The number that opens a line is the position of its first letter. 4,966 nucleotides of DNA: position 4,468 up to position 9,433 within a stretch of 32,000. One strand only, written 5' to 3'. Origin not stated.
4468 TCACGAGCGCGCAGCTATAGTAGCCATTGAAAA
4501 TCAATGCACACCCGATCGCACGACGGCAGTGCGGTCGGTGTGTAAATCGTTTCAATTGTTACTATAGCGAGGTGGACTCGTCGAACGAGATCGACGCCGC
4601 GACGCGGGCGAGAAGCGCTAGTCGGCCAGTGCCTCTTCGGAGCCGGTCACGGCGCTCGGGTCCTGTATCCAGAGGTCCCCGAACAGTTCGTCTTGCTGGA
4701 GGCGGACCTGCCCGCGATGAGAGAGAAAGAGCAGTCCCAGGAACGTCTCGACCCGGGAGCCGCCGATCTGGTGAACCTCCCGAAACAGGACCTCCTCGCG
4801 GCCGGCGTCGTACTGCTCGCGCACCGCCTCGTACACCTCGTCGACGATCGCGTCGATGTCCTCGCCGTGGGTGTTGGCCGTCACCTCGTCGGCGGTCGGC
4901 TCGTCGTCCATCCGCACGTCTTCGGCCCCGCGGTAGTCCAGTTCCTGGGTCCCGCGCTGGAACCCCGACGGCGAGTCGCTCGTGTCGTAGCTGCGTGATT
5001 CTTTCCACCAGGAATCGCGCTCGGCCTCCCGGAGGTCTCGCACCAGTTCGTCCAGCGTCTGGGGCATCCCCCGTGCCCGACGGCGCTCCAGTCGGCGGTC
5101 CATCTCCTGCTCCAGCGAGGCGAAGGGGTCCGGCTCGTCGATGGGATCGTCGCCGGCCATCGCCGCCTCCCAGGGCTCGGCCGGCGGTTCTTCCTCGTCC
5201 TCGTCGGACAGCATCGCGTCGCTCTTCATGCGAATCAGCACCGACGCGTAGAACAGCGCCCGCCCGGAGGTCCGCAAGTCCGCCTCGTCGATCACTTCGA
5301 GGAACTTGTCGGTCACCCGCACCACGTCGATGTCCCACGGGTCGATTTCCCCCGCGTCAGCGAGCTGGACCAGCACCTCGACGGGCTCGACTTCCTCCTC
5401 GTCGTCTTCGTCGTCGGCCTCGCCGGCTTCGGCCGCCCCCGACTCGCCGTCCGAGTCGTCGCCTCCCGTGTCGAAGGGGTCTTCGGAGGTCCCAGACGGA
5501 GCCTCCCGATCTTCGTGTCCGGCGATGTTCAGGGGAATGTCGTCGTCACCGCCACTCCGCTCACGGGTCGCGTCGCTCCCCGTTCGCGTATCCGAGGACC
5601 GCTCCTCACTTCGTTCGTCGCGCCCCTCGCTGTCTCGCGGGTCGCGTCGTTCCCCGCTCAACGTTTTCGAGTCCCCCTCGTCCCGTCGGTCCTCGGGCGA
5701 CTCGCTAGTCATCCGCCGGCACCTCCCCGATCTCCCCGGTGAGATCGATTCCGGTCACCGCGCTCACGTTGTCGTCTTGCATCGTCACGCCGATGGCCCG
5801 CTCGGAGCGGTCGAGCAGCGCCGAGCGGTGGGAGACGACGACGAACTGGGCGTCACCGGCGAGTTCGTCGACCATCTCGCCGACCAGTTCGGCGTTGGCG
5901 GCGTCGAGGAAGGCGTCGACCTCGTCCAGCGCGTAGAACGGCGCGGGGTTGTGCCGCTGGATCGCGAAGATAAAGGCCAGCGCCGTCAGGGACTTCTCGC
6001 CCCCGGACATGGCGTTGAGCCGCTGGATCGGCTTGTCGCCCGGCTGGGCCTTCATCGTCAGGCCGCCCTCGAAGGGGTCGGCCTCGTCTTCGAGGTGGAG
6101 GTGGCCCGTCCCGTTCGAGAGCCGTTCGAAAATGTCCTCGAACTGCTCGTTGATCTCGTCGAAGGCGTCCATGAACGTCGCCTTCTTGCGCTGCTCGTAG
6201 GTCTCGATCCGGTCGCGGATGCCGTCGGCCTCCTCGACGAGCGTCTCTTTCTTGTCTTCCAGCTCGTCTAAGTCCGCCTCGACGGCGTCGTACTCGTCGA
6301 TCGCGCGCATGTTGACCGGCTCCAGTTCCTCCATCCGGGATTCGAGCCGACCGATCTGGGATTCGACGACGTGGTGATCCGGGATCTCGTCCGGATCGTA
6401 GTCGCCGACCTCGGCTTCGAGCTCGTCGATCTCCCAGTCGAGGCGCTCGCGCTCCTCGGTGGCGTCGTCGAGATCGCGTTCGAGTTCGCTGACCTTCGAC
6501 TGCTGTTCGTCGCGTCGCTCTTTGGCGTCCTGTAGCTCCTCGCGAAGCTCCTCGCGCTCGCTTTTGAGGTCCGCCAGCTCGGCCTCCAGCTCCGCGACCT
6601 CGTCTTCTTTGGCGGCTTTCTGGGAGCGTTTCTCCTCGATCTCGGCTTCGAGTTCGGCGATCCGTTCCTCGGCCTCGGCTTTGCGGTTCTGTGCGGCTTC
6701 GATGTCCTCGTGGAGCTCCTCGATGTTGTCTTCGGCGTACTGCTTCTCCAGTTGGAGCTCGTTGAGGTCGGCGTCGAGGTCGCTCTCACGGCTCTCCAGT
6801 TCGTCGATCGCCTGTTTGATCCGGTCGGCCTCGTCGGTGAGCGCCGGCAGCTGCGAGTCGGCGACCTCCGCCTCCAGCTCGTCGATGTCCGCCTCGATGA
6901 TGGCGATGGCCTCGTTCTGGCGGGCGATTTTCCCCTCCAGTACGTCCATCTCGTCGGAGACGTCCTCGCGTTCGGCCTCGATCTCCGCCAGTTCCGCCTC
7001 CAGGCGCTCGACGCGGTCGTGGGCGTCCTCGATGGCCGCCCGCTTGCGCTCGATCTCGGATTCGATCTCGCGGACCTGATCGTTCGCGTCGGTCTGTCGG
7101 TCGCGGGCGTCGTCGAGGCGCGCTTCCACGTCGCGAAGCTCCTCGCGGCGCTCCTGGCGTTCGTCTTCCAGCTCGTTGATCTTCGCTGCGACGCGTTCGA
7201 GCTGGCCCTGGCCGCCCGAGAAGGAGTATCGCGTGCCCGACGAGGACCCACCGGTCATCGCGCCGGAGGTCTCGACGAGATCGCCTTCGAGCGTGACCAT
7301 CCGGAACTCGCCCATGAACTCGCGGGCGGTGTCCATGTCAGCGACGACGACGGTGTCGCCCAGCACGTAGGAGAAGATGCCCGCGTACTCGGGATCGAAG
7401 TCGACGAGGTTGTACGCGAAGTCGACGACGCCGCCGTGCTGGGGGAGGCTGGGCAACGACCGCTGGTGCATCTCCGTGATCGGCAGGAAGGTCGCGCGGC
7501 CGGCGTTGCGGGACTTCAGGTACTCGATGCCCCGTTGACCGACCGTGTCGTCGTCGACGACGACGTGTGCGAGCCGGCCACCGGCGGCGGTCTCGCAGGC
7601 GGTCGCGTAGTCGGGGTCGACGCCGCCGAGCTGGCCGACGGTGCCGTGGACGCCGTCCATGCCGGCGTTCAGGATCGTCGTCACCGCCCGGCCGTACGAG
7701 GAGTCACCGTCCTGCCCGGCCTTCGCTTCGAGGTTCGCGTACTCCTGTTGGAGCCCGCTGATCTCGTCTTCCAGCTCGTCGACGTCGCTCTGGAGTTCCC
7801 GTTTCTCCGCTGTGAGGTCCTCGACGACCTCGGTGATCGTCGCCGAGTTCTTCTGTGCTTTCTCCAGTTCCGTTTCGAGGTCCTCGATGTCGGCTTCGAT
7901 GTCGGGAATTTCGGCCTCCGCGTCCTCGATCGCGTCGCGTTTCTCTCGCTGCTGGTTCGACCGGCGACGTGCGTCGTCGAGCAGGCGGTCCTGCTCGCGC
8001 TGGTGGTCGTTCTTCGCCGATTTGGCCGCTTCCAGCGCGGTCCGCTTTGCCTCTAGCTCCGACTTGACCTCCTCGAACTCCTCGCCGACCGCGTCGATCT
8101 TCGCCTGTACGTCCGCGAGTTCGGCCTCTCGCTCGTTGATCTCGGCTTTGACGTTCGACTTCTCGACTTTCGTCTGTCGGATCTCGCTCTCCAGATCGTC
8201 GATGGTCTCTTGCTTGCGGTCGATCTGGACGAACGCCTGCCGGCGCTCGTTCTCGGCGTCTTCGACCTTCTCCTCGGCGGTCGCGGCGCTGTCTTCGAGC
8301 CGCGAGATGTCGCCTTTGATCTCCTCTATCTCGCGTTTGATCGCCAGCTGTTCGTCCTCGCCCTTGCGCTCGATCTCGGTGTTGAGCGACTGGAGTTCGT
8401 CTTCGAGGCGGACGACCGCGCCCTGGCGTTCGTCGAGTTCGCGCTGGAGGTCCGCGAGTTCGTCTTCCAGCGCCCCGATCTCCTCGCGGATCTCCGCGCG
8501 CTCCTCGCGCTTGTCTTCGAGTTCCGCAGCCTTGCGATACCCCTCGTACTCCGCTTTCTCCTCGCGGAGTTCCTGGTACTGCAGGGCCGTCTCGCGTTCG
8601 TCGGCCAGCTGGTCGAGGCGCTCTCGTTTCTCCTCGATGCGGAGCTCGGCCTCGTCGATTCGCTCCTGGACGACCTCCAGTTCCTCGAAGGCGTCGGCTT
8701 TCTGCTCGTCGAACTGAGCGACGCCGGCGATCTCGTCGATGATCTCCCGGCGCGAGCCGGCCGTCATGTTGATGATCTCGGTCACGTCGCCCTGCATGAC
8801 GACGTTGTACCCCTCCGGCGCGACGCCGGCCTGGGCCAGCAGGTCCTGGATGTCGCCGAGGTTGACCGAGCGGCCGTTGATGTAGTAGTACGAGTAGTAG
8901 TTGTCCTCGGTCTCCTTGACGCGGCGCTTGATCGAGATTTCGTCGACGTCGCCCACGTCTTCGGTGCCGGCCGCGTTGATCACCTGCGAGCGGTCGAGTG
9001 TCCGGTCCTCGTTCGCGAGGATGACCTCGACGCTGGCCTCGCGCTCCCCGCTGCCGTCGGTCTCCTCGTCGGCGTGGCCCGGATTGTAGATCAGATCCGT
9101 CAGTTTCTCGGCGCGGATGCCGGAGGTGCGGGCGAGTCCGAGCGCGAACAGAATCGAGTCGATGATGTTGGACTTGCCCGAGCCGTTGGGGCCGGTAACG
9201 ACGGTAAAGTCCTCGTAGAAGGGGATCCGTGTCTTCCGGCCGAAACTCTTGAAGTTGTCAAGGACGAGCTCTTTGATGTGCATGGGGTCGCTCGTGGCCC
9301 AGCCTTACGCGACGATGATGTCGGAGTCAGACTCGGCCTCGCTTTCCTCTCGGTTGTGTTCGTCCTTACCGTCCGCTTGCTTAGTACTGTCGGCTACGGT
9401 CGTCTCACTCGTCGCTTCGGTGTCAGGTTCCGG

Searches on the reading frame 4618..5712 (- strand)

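Call 77: search_protein_families(library=pfam, proteins=[window:4618-5712:-], max_evalue=0.00001)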
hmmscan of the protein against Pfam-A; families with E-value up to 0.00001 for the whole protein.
window:4618-5712:- (364 aa): 1 family
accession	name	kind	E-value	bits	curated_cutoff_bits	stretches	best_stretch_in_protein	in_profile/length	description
PF02616.19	SMC_ScpA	-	2.4e-12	47.8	24.6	1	118-175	2-63/232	Segregation and condensation protein ScpA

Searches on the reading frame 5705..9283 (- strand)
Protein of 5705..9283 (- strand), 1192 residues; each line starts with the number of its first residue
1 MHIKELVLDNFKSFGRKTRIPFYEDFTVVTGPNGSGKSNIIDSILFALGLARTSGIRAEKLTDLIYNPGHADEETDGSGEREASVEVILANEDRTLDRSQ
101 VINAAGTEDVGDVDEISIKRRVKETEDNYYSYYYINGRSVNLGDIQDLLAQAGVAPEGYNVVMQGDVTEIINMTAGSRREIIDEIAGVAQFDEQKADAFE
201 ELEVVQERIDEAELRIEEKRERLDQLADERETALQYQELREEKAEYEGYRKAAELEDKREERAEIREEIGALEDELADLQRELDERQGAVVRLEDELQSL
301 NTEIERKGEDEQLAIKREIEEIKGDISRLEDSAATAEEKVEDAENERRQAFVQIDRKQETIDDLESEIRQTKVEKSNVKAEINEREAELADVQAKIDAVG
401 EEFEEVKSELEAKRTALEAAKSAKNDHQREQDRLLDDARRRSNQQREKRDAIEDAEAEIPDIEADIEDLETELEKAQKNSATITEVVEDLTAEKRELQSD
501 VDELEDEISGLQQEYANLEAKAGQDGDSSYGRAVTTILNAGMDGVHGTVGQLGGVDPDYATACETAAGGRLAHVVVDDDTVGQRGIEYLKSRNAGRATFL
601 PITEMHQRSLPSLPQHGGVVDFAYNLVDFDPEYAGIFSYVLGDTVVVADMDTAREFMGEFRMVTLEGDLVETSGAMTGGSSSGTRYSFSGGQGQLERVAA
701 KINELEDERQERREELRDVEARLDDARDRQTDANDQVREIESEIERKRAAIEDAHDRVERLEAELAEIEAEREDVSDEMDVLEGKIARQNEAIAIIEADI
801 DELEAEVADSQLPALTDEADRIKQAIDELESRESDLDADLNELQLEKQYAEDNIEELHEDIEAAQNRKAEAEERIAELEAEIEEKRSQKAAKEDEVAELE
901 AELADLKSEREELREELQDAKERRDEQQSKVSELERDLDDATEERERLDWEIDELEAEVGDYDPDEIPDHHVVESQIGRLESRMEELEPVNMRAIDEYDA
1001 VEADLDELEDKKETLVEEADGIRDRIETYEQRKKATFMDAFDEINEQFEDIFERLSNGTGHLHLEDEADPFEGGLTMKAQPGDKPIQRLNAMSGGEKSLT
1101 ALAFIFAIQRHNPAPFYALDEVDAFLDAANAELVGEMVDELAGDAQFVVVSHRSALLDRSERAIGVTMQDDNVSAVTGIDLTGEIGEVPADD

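Call 77: search_protein_families(library=pfam, proteins=[window:5705-9283:-], max_evalue=0.00001)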
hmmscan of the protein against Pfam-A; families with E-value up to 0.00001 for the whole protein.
window:5705-9283:- (1192 aa): 9 families
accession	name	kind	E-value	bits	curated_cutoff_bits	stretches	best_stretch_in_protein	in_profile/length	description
PF02463.25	SMC_N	-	3.4e-52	177.5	40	2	2-157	1-135/220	RecF/RecN/SMC N terminal domain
PF06470.18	SMC_hinge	-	1.3e-30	106.6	22.5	1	543-655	2-114/116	SMC proteins Flexible Hinge Domain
PF13175.12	AAA_15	-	3.6e-14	53.6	32.1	1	1-279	1-179/374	AAA ATPase domain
PF08614.16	ATG16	-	2.5e-12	47.9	33.7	0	698-778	100-180/200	Autophagy protein 16 (ATG16)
PF13304.12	AAA_21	-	5e-11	43.7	27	2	26-69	1-43/304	AAA domain, putative AbiEii toxin, Type IV TA system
PF06160.17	EzrA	-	3.1e-07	29.5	39.6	0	871-1019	342-495/557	Septation ring formation regulator, EzrA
PF13476.12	AAA_23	-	1.4e-06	29.5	27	1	6-276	2-200/201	AAA domain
PF13166.12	AAA_13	-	2e-06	27.2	36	0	218-413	283-470/713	AAA domain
PF13555.12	AAA_29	-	5e-06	26.6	27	0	5-48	3-46/61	P-loop containing region of AAA domain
